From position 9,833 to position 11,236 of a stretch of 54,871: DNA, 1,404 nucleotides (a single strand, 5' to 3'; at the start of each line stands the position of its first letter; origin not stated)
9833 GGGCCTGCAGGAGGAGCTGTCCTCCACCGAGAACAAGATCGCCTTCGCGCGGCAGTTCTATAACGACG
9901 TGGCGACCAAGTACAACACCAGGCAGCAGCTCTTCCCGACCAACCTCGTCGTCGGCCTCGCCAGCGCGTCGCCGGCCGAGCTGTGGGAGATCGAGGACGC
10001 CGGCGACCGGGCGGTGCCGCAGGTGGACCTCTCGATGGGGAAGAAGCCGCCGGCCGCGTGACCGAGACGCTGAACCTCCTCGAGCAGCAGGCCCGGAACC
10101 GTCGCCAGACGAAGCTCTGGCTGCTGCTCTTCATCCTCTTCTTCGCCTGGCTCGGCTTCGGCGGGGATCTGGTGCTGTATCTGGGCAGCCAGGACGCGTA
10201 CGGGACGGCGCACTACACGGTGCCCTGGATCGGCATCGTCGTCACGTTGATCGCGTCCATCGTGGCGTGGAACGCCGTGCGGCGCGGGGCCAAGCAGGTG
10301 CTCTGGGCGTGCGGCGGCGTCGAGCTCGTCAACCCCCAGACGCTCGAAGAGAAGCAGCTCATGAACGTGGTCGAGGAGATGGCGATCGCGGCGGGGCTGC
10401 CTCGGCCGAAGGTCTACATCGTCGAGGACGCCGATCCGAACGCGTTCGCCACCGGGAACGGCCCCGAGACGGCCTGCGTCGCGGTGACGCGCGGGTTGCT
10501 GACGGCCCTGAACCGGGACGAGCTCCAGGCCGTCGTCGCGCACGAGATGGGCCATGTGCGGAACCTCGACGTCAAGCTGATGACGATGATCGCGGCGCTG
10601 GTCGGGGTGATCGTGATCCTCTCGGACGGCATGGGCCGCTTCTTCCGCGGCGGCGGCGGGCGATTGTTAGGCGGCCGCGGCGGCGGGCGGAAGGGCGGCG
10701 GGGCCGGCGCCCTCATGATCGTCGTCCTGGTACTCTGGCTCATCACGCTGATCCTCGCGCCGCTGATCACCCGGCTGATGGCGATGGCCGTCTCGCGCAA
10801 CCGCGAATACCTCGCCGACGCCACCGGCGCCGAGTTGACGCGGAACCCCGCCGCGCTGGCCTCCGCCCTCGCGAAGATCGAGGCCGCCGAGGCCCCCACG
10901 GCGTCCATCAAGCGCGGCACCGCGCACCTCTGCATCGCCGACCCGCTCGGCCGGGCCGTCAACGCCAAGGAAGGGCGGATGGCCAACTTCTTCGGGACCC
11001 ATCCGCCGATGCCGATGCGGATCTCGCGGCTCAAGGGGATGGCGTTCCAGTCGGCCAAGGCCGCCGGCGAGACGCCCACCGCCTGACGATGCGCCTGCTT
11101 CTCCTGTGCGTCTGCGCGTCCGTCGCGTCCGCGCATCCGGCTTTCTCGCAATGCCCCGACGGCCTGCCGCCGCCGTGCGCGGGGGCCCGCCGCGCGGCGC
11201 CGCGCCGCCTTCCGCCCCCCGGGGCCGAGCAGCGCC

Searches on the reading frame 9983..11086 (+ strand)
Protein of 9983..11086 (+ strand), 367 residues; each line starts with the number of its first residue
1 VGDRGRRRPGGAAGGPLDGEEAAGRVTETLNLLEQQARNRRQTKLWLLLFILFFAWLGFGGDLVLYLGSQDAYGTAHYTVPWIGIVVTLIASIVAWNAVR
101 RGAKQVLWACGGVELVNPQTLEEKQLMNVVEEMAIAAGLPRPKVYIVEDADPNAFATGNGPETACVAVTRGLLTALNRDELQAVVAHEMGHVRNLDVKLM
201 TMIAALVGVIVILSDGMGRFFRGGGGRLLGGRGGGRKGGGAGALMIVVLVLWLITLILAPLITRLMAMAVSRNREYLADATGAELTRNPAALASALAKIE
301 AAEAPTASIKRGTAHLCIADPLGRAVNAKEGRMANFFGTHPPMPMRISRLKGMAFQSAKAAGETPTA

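Call 55: search_protein_families(library=pfam, proteins=[window:9983-11086:+], max_evalue=0.0001)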
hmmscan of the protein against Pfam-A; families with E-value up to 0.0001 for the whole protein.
window:9983-11086:+ (367 aa): 1 family
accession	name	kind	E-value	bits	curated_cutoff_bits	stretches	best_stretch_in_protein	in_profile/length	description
PF01435.24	Peptidase_M48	-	5.6e-34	118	20.3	1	121-353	2-185/186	Peptidase family M48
